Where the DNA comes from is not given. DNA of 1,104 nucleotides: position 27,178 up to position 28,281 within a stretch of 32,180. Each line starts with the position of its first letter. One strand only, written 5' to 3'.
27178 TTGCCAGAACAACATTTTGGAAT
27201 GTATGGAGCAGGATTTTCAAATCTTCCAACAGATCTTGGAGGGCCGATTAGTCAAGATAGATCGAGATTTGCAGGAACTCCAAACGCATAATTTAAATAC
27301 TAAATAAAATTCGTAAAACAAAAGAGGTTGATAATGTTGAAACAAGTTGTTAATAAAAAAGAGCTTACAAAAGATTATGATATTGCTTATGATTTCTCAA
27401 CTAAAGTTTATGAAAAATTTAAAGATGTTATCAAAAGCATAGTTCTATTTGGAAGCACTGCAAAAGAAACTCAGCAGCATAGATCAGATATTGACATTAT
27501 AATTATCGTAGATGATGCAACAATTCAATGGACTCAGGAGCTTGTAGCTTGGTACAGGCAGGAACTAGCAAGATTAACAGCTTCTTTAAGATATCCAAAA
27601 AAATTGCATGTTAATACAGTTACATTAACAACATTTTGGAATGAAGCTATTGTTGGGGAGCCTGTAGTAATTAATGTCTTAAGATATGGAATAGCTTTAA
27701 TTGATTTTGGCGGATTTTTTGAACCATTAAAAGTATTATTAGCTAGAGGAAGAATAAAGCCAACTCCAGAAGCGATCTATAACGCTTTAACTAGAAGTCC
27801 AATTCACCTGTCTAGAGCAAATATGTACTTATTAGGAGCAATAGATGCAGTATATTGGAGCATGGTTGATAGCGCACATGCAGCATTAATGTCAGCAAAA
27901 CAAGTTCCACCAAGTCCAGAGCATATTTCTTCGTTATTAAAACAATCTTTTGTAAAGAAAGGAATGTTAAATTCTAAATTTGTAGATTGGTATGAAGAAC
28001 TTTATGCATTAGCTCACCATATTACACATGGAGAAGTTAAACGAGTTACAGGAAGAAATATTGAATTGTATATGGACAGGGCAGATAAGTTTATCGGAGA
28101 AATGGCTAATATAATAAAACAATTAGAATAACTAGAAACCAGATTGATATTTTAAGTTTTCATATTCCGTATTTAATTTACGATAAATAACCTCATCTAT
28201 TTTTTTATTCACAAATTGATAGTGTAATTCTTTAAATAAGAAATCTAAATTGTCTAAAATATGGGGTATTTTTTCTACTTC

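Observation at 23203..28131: Co-directional four-gene cluster of orphan proteins around a split TIM barrel and an NTase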

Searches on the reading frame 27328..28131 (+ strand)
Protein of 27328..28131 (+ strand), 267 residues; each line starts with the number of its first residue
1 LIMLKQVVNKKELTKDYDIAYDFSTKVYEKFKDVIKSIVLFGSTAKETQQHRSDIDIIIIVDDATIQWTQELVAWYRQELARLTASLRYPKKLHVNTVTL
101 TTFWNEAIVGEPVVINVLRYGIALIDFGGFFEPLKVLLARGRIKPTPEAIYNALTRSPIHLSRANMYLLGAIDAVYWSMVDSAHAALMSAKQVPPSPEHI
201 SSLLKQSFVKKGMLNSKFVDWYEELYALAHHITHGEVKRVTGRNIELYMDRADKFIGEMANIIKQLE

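Call 3: search_protein_families(library=pfam, proteins=[window:27328-28131:+], max_evalue=0.1)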
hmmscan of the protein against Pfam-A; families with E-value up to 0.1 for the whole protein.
window:27328-28131:+ (267 aa): 4 families
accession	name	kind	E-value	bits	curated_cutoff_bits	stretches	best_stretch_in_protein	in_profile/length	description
PF01909.29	NTP_transf_2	-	8.2e-09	36.2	21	1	26-96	7-70/93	Nucleotidyltransferase domain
PF18765.7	Polbeta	-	1.2e-08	35.4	26.9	1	32-71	10-48/93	Polymerase beta, Nucleotidyltransferase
PF22600.2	MTPAP-like_central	-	0.0023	18.5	27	1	23-70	25-71/139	Poly(A) RNA polymerase, mitochondrial-like, central palm domain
PF12633.13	Adenyl_cycl_N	-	0.018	15.4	27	1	28-66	85-123/199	Adenylate cyclase NT domain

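Call 4: search_protein_families(library=padloc, proteins=[window:27328-28131:+], max_evalue=0.1)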
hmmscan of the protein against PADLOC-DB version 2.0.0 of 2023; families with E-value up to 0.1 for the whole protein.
window:27328-28131:+ (267 aa): 13 families
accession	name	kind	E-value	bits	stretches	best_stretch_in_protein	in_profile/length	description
PDLC04903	PDC-S09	-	2.9e-11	41.6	1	18-122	9-106/108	-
PDLC04368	PDC-M05A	-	5.1e-08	31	1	29-89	101-161/201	-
PDLC04906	PDC-S09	-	2e-07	29.3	1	26-66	17-55/98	-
PDLC04907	PDC-S09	-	7.4e-07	27.3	1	21-69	15-61/114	-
PDLC04372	PDC-M05A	-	1.1e-05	23.8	1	26-82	67-123/167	-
PDLC04904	PDC-S09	-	1.8e-05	22.9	1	35-65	25-55/104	-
PDLC04902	PDC-S09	-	3.5e-05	22.1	1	35-65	21-51/97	-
PDLC04905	PDC-S09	-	9.5e-05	20.7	1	34-74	20-61/101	-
PDLC04369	PDC-M05A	-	0.00013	19.6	1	28-86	96-155/201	-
PDLC00769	Cyclase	-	0.00029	18.4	1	22-67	30-80/261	oligonucleotide-cyclase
PDLC04778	PDC-M70A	-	0.00089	16.7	1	28-80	40-92/355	-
PDLC00803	Cyclase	-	0.0025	15.5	1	5-66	13-76/253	oligonucleotide-cyclase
PDLC00822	Cyclase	-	0.0072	13.7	1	28-79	38-95/375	oligonucleotide-cyclase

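Call 9: search_protein_families(library=ncbifam, proteins=[window:27328-28131:+], max_evalue=0.1)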
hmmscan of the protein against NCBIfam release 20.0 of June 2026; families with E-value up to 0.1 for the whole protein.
window:27328-28131:+ (267 aa): 6 families
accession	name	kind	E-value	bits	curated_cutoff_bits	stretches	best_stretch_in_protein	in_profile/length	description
NF047752.1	MntA_antitoxin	equivalog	1.4e-07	31.4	60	1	35-82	7-51/106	type VII toxin-antitoxin system MntA family adenylyltransferase antitoxin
NF033061.1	ANT_4p_I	equivalog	0.00029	20.5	350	1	17-65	12-60/253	ANT(4')-I family aminoglycoside nucleotidyltransferase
NF051895.1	anti_phage_HalB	equivalog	0.0003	20.5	190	1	38-66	2-30/211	anti-phage Hailong system nucleotidyltransferase HalB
NF012212.1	ANT_9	subfamily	0.0016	17.8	340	1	27-71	13-57/249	aminoglycoside nucleotidyltransferase ANT(9)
NF000181.1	ANT_4p_Ia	exception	0.012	15.1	500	1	18-71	14-67/253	aminoglycoside O-nucleotidyltransferase ANT(4')-Ia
NF010576.0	PRK13969.1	equivalog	0.017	14.1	556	1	80-157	205-286/335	proline racemase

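Call 10: search_protein_families(library=phrogs, proteins=[window:27328-28131:+], max_evalue=0.1)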
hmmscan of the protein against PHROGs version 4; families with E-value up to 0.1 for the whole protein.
window:27328-28131:+ (267 aa): 3 families
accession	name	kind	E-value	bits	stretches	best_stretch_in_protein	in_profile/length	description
phrog_15553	-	unknown function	0.02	16.3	1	54-79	88-114/132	-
phrog_24076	-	unknown function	0.026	14.9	1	34-66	2-34/229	-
phrog_388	-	DNA, RNA and nucleotide metabolism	0.058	13.4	1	24-118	27-115/351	nucleotidyltransferase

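Call 25: search_solved_structures(query=window:27328-28131:+, max_evalue=1, show_alignments=2)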
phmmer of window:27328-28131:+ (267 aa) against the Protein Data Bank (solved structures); distinct sequences matched with E-value up to 1: 7.
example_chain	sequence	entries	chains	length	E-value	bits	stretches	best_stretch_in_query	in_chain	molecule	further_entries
6p01_A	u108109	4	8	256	0.058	16.4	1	18-71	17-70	Kanamycin nucleotidyltransferase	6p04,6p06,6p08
1kan_A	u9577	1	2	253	0.18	14.8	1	18-71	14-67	KANAMYCIN NUCLEOTIDYLTRANSFERASE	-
1kny_A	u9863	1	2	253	0.19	14.7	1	18-71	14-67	KANAMYCIN NUCLEOTIDYLTRANSFERASE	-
6nlt_A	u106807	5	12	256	0.21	14.6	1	18-71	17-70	Kanamycin nucleotidyltransferase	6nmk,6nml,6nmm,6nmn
6un8_A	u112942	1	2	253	0.21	14.6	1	18-71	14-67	Aminoglycoside NucleotidylTransferase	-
9e8z_H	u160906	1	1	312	0.26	14.3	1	138-209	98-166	Retron Ec83 reverse transcriptase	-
5yep_A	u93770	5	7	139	0.57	13.1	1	35-65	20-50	Toxin-antitoxin system antidote Mnt family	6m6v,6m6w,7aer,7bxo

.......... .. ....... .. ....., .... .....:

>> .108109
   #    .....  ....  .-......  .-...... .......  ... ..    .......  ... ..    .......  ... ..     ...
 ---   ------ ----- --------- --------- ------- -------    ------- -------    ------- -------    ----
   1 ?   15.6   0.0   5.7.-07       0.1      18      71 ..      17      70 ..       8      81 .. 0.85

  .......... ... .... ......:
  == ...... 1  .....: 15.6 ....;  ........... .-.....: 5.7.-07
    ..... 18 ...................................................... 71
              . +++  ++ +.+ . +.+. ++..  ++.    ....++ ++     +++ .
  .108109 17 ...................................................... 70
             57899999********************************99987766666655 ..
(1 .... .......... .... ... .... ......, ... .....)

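Call 53: find_homologous_proteins(query=window:27334-28131:+, max_evalue=0.001)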
Query window:27334-28131:+ (265 aa): 2454 proteins with E <= 0.001 among 3278 candidates; the best 120 are listed.
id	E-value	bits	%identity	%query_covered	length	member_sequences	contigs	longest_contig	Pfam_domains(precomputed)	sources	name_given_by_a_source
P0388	7.5e-166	568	96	100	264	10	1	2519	PF18765.8,PF01909.30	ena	-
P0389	2.0e-153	527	87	100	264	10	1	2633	PF18765.8,PF01909.30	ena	-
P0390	1.5e-148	511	84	100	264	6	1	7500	PF18765.8,PF01909.30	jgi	-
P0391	1.0e-146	505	85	98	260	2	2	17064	PF18765.8,PF01909.30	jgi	-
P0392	8.5e-142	489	79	100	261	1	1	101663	PF18765.8,PF01909.30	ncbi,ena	-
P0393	1.3e-136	472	76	97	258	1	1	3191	PF18765.8,PF01909.30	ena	-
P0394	4.0e-135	467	76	98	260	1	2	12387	PF18765.8,PF01909.30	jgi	jgi:predicted nucleotidyltransferase/uncharacterized protein (UPF0332 family)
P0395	1.4e-134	466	75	98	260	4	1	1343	PF18765.8,PF01909.30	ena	-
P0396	3.6e-134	464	76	97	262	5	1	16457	PF18765.8,PF01909.30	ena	-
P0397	3.8e-133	461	73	98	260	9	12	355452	PF18765.8,PF01909.30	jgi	-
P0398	6.1e-133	460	73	98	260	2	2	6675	PF18765.8,PF01909.30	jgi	-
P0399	1.3e-132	459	73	98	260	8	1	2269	PF18765.8,PF01909.30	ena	-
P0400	3.8e-131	454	74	98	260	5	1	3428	PF18765.8,PF01909.30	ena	-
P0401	8.0e-131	453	71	98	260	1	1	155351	PF18765.8,PF01909.30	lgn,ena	-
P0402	8.3e-131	453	71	98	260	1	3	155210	PF18765.8,PF01909.30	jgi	jgi:predicted nucleotidyltransferase/uncharacterized protein (UPF0332 family)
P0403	5.6e-122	424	68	97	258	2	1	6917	PF18765.8,PF01909.30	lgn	-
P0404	4.1e-118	412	65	97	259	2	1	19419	PF18765.8,PF01909.30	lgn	-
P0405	1.6e-117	410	67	97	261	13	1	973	PF18765.8,PF01909.30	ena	-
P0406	2.4e-117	409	65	96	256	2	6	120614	PF18765.8,PF01909.30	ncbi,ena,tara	tara:strand:- start:533 stop:1303 length:771 start_codon:yes stop_codon:yes gene_type:complete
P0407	1.1e-116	407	64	99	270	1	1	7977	PF18765.8,PF01909.30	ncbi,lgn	-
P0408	4.2e-116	405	68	96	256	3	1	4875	PF18765.8,PF01909.30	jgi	jgi:uncharacterized protein (UPF0332 family)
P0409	7.8e-116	404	68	96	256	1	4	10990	PF18765.8,PF01909.30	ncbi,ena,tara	tara:strand:- start:418 stop:1188 length:771 start_codon:yes stop_codon:yes gene_type:complete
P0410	1.2e-115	404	68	98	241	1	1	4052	PF18765.8,PF01909.30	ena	-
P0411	3.1e-114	399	66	95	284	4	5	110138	PF18765.8,PF01909.30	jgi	-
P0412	3.3e-113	396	65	95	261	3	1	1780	PF18765.8,PF01909.30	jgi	-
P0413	8.2e-113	394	63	100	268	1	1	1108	PF18765.8,PF01909.30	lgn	-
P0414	3.5e-112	392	63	95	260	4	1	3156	PF18765.8,PF01909.30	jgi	-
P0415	9.1e-112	391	65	95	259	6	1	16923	PF18765.8,PF01909.30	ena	-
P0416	1.5e-111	390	63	95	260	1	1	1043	PF18765.8,PF01909.30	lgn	-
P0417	1.6e-111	390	67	96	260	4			PF18765.8,PF01909.30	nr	nr:nucleotidyltransferase domain-containing protein [Candidatus Woesearchaeota archaeon]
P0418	5.5e-111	388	63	95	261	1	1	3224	PF18765.8,PF01909.30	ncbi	-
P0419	6.7e-111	388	62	98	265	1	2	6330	PF18765.8,PF01909.30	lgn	-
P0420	6.8e-111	388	66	97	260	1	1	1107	PF18765.8,PF01909.30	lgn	-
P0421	1.3e-109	384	62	95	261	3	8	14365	PF18765.8,PF01909.30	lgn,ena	-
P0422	2.3e-109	383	65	96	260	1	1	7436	PF18765.8,PF01909.30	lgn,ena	-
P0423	5.4e-109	382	63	95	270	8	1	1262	PF18765.8,PF01909.30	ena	-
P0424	3.4e-107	376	60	100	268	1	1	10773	PF18765.8,PF01909.30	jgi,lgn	-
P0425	2.4e-106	373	58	96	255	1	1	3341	PF18765.8,PF01909.30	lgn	-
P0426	2.9e-105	370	64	95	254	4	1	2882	PF18765.8,PF01909.30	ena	-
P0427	5.0e-105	369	61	98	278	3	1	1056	PF18765.8,PF01909.30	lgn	-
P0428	5.6e-105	369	61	98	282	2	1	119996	PF18765.8,PF01909.30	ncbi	-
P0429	2.9e-104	366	63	96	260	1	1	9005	PF18765.8,PF01909.30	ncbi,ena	-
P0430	3.2e-104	366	58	99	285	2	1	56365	PF18765.8,PF22600.3,PF01909.30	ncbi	-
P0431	3.4e-104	366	62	95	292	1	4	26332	PF18765.8,PF01909.30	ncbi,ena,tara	tara:strand:+ start:4842 stop:5720 length:879 start_codon:yes stop_codon:yes gene_type:complete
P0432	1.0e-103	365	62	95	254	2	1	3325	PF18765.8,PF01909.30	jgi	-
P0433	4.2e-103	363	61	97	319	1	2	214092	PF18765.8,PF01909.30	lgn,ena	-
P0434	1.2e-102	361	60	95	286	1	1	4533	PF18765.8,PF01909.30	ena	-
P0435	1.2e-102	361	61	95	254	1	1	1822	PF18765.8,PF01909.30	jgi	-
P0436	5.0e-102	359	62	95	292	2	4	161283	PF18765.8,PF01909.30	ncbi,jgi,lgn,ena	-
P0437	7.6e-102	358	57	99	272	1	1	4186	PF18765.8,PF01909.30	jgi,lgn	-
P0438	1.4e-101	358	59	96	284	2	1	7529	PF18765.8,PF01909.30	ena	-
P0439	2.5e-101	357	58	99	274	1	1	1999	PF18765.8,PF01909.30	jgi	jgi:predicted nucleotidyltransferase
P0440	4.5e-101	356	58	99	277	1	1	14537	PF18765.8,PF01909.30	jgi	jgi:predicted nucleotidyltransferase/uncharacterized protein (UPF0332 family)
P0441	6.7e-101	355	58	97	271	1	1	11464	PF18765.8,PF01909.30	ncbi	ncbi:MAG: nucleotidyltransferase domain-containing protein [archaeon]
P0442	1.1e-100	355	77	73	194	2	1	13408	PF18765.8,PF01909.30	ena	-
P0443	1.7e-100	354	57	99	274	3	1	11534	PF18765.8,PF01909.30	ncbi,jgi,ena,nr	ncbi:MAG: nucleotidyltransferase domain-containing protein [Candidatus Pacearchaeota archaeon]|nr:nu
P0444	2.3e-100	354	58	96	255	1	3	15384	PF18765.8,PF01909.30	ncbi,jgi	-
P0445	3.3e-100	353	60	95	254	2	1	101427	PF18765.8,PF01909.30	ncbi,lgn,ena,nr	ncbi:MAG: nucleotidyltransferase domain-containing protein [Nanoarchaeota archaeon]|nr:nucleotidyltr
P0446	3.3e-100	353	57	99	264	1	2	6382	PF18765.8,PF01909.30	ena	-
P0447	3.3e-100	353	58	96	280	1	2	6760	PF18765.8,PF01909.30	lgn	-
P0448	3.8e-100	353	59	96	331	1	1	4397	PF18765.8,PF01909.30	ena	-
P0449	4.6e-100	353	57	99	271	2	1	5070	PF18765.8,PF01909.30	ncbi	-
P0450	6.2e-100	352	57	95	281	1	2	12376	PF18765.8,PF01909.30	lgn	-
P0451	6.5e-100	352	60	99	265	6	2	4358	PF18765.8,PF01909.30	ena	-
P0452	6.6e-100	352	58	97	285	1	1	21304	PF18765.8,PF01909.30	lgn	-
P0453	7.6e-100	352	61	97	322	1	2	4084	PF18765.8,PF01909.30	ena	-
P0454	1.5e-99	351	56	97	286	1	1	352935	PF18765.8,PF01909.30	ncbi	ncbi:MAG: nucleotidyltransferase domain-containing protein [archaeon]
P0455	2.7e-99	350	60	99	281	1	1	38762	PF18765.8,PF01909.30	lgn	-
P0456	3.0e-99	350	60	96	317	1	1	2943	PF18765.8,PF01909.30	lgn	-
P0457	8.3e-99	348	59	96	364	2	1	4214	PF18765.8,PF01909.30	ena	-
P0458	9.6e-99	348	57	100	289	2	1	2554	PF18765.8,PF01909.30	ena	-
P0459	1.8e-98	347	57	97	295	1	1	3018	PF18765.8,PF01909.30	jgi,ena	-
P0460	1.9e-98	347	58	100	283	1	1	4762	PF18765.8,PF01909.30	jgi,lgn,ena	-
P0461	2.1e-98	347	57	92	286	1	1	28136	PF18765.8,PF01909.30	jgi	jgi:predicted nucleotidyltransferase/uncharacterized protein (UPF0332 family)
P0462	2.3e-98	347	56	99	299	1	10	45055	PF18765.8,PF01909.30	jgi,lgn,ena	-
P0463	2.3e-98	347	57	96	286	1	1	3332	PF18765.8,PF01909.30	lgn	-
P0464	2.4e-98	347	56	99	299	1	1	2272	PF18765.8,PF01909.30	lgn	-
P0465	2.4e-98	347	60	92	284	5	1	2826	PF18765.8,PF01909.30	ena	-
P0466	2.5e-98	347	61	96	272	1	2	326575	PF18765.8,PF01909.30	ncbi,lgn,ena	-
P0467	2.9e-98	347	57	96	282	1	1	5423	PF18765.8,PF01909.30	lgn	-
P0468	2.9e-98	347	59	97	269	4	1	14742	PF18765.8,PF01909.30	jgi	-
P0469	3.3e-98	347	58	97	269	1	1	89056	PF18765.8,PF01909.30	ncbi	ncbi:MAG: nucleotidyltransferase domain-containing protein [archaeon]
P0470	3.8e-98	346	59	97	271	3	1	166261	PF18765.8,PF01909.30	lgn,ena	-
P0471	5.5e-98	346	56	96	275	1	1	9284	PF18765.8,PF01909.30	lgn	-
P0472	5.8e-98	346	58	98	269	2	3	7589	PF18765.8,PF01909.30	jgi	-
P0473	8.6e-98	345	57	96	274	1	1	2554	PF01909.30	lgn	-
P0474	1.3e-97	345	54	99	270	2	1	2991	PF18765.8,PF01909.30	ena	-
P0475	1.4e-97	345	58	95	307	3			PF18765.8,PF01909.30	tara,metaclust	tara:strand:- start:215 stop:1138 length:924 start_codon:yes stop_codon:yes gene_type:complete|metac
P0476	1.5e-97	344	57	97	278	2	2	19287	PF18765.8,PF01909.30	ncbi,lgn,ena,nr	ncbi:MAG: nucleotidyltransferase domain-containing protein [Nanoarchaeota archaeon]|nr:nucleotidyltr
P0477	1.6e-97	344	57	96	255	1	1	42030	PF18765.8,PF01909.30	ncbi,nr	ncbi:hypothetical protein COS75_02595 [Candidatus Pacearchaeota archaeon CG06_land_8_20_14_3_00_35_1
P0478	2.4e-97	344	58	96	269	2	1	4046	PF18765.8,PF01909.30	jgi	-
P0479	2.6e-97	344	58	96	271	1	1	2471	PF18765.8,PF01909.30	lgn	-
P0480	3.0e-97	343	56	97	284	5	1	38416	PF18765.8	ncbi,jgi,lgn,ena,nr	ncbi:MAG: hypothetical protein KKH88_03585 [Nanoarchaeota archaeon]|nr:hypothetical protein [Nanoarc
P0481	3.1e-97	343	59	97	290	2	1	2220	PF18765.8,PF01909.30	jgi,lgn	-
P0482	3.7e-97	343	55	96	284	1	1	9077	PF18765.8,PF01909.30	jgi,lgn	-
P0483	4.3e-97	343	57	96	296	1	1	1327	PF18765.8,PF01909.30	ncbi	-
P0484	4.3e-97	343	57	96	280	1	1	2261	PF18765.8,PF01909.30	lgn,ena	-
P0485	4.4e-97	343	57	96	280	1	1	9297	PF18765.8,PF01909.30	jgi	jgi:predicted nucleotidyltransferase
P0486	5.0e-97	343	56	97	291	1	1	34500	PF18765.8,PF01909.30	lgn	-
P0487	6.7e-97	342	56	97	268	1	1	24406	PF18765.8,PF01909.30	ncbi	-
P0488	7.5e-97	342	57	96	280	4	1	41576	PF18765.8,PF01909.30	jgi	jgi:predicted nucleotidyltransferase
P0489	7.8e-97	342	59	96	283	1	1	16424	PF18765.8,PF01909.30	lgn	-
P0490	8.3e-97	342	58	96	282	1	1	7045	PF18765.8,PF01909.30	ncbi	-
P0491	1.1e-96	342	58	99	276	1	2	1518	PF18765.8,PF01909.30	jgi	-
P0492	1.2e-96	341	55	96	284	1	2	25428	PF18765.8,PF01909.30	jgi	jgi:predicted nucleotidyltransferase/uncharacterized protein (UPF0332 family)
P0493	1.5e-96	341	56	100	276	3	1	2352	PF18765.8,PF01909.30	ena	-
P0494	1.5e-96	341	59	94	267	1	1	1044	PF18765.8,PF01909.30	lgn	-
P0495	2.0e-96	341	58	95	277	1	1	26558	PF18765.8,PF01909.30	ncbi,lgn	-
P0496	2.2e-96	341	56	97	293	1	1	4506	PF18765.8,PF01909.30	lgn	-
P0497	2.9e-96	340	58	97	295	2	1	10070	PF18765.8,PF01909.30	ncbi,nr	ncbi:MAG: nucleotidyltransferase domain-containing protein [Nanoarchaeota archaeon]|nr:nucleotidyltr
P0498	3.0e-96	340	58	96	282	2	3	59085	PF18765.8,PF01909.30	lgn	-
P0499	4.0e-96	340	59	96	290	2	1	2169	PF18765.8,PF01909.30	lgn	-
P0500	4.1e-96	340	56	98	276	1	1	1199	PF18765.8,PF01909.30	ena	-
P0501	4.2e-96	340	56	97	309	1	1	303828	PF18765.8,PF01909.30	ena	-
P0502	4.4e-96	340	58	91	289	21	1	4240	PF18765.8,PF01909.30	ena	-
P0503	5.3e-96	339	59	96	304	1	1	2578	PF18765.8,PF01909.30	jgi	-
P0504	5.7e-96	339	56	95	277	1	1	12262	PF18765.8,PF01909.30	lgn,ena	-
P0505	5.8e-96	339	54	100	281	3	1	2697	PF18765.8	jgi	-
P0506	6.2e-96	339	56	96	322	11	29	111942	PF18765.8,PF01909.30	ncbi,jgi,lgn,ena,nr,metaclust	ncbi:MAG TPA: nucleotidyltransferase domain-containing protein [Nanoarchaeota archaeon]|nr:nucleotid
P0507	7.2e-96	339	57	96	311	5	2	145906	PF18765.8,PF01909.30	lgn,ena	-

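Call 55: search_solved_structures(query=A3, max_evalue=1, show_alignments=3)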
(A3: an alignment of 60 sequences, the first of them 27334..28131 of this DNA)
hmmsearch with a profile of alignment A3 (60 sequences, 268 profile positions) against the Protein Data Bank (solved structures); distinct sequences matched with E-value up to 1: 11.
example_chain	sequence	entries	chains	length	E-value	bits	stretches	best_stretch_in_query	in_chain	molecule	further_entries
9xbd_E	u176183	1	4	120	0.0017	21.1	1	30-62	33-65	Nucleotidyltransferase domain-containing protein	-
5yep_A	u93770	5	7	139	0.054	16.2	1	36-64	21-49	Toxin-antitoxin system antidote Mnt family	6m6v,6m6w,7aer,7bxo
6p01_A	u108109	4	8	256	0.15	14.7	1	14-64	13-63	Kanamycin nucleotidyltransferase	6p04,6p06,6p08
9dbh_A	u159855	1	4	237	0.2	14.3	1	35-60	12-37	HalB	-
9dbj_A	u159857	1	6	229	0.21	14.3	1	35-60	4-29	HalB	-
8xeh_E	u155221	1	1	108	0.24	14.1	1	27-59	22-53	MNT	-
8xeo_A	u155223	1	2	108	0.3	13.7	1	27-59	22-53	MNT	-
7pb3_AAA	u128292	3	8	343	0.53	12.9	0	88-154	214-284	Proline racemase A (AsProR)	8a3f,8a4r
1kan_A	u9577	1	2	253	0.92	12.1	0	14-65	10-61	KANAMYCIN NUCLEOTIDYLTRANSFERASE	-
1kny_A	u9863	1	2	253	0.93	12.1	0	14-65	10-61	KANAMYCIN NUCLEOTIDYLTRANSFERASE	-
6nlt_A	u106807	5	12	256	0.99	12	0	14-64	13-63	Kanamycin nucleotidyltransferase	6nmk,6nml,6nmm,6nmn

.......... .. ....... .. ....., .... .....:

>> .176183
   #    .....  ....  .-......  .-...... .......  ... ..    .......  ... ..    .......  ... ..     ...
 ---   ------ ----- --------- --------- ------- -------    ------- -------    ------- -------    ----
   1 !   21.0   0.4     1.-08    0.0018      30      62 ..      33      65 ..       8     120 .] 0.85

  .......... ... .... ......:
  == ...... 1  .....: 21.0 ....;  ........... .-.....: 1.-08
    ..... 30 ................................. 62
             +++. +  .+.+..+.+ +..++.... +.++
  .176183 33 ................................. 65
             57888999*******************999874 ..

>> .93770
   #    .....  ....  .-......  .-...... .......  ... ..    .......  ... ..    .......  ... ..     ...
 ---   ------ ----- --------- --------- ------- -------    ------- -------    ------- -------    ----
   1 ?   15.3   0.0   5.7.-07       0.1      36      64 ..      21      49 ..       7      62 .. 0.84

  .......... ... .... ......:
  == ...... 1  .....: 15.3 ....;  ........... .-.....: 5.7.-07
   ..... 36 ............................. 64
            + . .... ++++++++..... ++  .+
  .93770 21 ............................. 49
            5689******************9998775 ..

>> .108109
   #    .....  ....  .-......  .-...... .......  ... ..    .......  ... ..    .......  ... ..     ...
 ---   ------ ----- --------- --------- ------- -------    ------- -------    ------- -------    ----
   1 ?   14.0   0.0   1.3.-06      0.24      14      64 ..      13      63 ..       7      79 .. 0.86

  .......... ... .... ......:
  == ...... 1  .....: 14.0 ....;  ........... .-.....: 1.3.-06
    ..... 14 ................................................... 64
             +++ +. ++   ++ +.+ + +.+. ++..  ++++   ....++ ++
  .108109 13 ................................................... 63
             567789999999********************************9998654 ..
